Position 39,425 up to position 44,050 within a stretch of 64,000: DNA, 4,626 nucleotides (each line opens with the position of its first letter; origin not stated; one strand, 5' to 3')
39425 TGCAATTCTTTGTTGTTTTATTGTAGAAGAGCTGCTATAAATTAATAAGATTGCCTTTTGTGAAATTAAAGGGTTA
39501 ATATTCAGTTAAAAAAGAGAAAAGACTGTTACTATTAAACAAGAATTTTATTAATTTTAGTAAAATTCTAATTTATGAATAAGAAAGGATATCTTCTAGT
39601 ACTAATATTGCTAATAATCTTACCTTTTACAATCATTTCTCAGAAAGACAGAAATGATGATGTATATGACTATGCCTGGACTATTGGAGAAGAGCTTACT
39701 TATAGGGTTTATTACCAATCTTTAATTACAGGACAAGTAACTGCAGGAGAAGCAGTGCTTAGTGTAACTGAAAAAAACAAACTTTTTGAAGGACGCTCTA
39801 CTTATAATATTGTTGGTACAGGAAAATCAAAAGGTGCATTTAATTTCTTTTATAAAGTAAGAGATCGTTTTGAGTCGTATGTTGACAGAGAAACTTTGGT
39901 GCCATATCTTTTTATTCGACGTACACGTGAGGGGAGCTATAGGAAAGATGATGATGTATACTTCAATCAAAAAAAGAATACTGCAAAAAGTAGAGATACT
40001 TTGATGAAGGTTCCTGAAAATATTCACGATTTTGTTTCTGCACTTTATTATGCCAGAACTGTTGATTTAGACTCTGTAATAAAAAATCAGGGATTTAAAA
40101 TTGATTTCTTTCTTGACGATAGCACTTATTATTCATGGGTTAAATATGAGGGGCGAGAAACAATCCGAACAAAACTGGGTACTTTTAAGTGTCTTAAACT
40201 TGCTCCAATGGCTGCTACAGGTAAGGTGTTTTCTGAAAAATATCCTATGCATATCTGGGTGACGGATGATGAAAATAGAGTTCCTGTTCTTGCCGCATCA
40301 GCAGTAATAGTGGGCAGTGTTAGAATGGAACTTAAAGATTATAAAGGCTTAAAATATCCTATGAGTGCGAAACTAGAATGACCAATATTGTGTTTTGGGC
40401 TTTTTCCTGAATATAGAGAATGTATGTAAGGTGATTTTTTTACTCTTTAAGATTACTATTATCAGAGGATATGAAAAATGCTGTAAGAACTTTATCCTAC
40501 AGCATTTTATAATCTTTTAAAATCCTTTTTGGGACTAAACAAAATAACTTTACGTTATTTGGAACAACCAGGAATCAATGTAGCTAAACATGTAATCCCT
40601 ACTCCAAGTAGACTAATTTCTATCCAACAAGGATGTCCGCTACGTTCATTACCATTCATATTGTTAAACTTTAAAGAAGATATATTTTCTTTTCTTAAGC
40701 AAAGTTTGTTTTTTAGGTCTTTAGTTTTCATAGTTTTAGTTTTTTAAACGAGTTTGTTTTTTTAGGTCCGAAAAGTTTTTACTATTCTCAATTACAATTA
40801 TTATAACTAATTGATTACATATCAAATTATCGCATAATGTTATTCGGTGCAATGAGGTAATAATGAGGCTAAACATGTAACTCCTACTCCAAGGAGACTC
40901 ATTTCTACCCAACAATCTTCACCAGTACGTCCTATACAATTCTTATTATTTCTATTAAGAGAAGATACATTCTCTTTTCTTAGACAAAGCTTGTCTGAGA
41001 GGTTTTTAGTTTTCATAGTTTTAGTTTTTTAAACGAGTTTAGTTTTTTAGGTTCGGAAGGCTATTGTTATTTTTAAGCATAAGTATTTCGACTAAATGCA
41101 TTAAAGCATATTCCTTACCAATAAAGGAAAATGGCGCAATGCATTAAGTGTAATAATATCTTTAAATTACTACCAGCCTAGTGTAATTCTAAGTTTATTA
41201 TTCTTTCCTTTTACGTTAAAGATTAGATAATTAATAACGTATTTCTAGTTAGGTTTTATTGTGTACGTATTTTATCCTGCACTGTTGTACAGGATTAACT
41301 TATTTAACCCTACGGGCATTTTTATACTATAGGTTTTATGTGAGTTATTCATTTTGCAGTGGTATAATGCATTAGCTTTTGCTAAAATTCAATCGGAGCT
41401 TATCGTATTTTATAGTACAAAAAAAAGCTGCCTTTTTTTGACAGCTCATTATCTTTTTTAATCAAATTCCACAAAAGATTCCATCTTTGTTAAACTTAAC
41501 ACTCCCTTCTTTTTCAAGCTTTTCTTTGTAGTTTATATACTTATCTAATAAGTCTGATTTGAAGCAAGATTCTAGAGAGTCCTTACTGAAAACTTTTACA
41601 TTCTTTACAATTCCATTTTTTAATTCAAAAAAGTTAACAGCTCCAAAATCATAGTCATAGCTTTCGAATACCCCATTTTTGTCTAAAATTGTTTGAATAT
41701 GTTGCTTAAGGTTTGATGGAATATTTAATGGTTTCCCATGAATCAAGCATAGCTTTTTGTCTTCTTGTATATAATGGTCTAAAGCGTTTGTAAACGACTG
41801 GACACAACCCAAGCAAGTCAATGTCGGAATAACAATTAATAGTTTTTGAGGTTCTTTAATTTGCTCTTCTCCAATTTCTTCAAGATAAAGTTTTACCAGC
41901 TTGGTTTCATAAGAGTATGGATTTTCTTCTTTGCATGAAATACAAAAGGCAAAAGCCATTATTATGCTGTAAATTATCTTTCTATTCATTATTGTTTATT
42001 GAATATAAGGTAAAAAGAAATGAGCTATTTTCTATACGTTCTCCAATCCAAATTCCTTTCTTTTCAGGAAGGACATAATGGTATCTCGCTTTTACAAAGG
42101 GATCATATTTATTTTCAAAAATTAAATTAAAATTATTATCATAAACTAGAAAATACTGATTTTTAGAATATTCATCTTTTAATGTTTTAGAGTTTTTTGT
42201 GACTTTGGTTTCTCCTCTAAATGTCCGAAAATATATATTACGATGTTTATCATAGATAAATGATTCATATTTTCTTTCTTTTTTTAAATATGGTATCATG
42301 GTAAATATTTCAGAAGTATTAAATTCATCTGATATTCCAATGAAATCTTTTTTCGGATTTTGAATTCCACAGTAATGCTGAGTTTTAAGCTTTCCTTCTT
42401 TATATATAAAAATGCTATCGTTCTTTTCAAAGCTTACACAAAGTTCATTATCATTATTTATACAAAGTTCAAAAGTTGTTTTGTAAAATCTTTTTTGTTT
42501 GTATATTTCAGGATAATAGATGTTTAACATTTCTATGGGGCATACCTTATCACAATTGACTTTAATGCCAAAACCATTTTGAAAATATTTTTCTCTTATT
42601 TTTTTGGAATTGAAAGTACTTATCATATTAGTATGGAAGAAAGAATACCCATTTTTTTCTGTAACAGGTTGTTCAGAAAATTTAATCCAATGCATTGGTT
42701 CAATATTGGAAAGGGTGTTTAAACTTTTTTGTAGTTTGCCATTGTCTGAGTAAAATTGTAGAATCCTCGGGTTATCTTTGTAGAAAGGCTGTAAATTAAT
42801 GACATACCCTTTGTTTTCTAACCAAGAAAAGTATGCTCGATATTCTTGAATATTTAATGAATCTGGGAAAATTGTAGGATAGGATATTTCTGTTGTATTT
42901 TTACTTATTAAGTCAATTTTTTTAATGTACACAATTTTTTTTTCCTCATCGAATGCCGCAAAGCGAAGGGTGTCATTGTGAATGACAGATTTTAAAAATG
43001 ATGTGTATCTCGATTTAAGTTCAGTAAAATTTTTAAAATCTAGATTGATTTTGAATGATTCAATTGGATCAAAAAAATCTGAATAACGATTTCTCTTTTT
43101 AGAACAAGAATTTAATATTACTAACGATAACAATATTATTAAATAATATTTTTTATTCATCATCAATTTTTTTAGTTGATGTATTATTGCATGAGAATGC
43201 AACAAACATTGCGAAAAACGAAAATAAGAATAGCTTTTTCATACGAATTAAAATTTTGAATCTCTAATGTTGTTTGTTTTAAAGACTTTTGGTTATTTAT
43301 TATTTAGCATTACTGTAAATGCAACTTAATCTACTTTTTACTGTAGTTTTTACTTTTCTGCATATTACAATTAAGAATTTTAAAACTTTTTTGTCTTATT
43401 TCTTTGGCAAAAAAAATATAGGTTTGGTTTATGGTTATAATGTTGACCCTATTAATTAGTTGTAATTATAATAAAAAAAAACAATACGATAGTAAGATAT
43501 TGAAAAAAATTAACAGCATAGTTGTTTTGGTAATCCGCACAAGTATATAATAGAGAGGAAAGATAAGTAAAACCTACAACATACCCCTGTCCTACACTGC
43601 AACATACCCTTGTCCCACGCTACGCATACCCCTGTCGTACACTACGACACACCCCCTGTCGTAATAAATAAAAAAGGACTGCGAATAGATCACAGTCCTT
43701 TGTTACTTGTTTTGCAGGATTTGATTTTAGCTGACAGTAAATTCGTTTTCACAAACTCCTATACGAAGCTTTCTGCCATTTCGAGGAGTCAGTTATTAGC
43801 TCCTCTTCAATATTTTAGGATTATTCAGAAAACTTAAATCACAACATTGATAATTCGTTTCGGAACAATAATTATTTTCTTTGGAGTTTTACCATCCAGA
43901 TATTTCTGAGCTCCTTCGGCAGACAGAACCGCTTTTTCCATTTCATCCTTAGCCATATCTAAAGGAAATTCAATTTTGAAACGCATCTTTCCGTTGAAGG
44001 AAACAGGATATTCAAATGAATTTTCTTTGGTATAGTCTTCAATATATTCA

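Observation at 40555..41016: Two unannotated tandem 58-codon genes encoding peptides with a leader-like N-terminus and four conserved cysteines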

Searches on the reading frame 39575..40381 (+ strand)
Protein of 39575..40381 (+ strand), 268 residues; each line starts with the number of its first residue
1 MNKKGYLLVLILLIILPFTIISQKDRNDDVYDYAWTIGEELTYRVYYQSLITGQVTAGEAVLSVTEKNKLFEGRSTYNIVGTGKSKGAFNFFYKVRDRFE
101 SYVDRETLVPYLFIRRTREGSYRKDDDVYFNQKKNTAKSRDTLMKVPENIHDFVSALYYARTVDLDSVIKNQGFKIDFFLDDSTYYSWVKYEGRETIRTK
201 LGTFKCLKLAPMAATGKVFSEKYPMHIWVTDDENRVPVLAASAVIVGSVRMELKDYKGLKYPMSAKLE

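Call 3: search_protein_families(library=ncbifam, proteins=[window:39575-40381:+], max_evalue=10)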
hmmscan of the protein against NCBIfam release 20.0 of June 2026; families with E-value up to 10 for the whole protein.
window:39575-40381:+ (268 aa): 0 families

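Call 4: search_protein_families(library=pfam, proteins=[window:39575-40381:+], max_evalue=10)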
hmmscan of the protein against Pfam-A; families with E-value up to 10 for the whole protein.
window:39575-40381:+ (268 aa): 1 family
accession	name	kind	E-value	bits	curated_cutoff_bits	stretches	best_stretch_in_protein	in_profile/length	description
PF11306.15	DUF3108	-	2e-45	155.6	26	1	42-254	1-209/209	Protein of unknown function (DUF3108)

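Call 13: find_related_loci(query=window:39575-40381:+, collection=genome_contigs, flank=6000)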
Query window:39575-40381:+ (268 aa) in genome_contigs; peptide patterns used: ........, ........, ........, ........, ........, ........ (x = any residue, [..] = any of these).
51 stretches matched a pattern; 3 encode a relative of the query (tblastn E <= 1e-3); 3 distinct loci.
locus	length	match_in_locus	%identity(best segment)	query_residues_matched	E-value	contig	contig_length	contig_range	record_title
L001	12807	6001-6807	64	1-268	2e-119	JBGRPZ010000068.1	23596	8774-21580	MAG: Hyphomicrobiales bacterium isolate MAG6-C28 MAG_Ocu_6-C28236, whole genome shotgun sequence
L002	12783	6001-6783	57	7-268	2e-99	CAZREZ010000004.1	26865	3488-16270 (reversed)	MAG TPA_asm: uncultured Bacteroidales bacterium isolate binchicken_co181_636 genome assembly, contig: NODE_2530_length_2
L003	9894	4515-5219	52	34-268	2e-80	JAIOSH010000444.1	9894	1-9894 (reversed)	MAG: Bacteroidales bacterium isolate SMBSF39 bin_16_k127_385147, whole genome shotgun sequence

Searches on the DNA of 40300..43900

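Call 72: search_rna_families(source=window, start=40300, end=43900, threshold=evalue, max_evalue=1)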
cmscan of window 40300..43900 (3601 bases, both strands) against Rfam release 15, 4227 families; matches with E-value up to 1: 0.
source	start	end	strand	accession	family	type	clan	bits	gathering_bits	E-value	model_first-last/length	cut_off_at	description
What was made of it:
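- Tried and rejected: Rfam found nothing in 40300-43900 (call 72).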

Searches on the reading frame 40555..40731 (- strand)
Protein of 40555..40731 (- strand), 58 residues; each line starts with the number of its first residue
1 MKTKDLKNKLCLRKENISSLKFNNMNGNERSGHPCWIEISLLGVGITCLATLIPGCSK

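Call 3: search_protein_families(library=ncbifam, proteins=[window:40555-40731:-], max_evalue=10)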
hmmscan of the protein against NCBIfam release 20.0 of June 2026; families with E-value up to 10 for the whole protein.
window:40555-40731:- (58 aa): 1 family
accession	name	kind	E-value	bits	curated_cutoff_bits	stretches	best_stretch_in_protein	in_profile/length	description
NF038153.1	lant_leader_L1a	domain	0.0012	18.9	22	1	1-26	1-27/32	class I lanthipeptide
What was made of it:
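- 40555..40731 (-): Precursor gene A (58 aa plus stop): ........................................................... Matches NF038153 at 18.9 bits, E 1.2e-3, residues 1-26 (call 3).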

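Call 4: search_protein_families(library=pfam, proteins=[window:40555-40731:-], max_evalue=10)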
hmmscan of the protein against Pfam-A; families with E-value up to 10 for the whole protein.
window:40555-40731:- (58 aa): 0 families
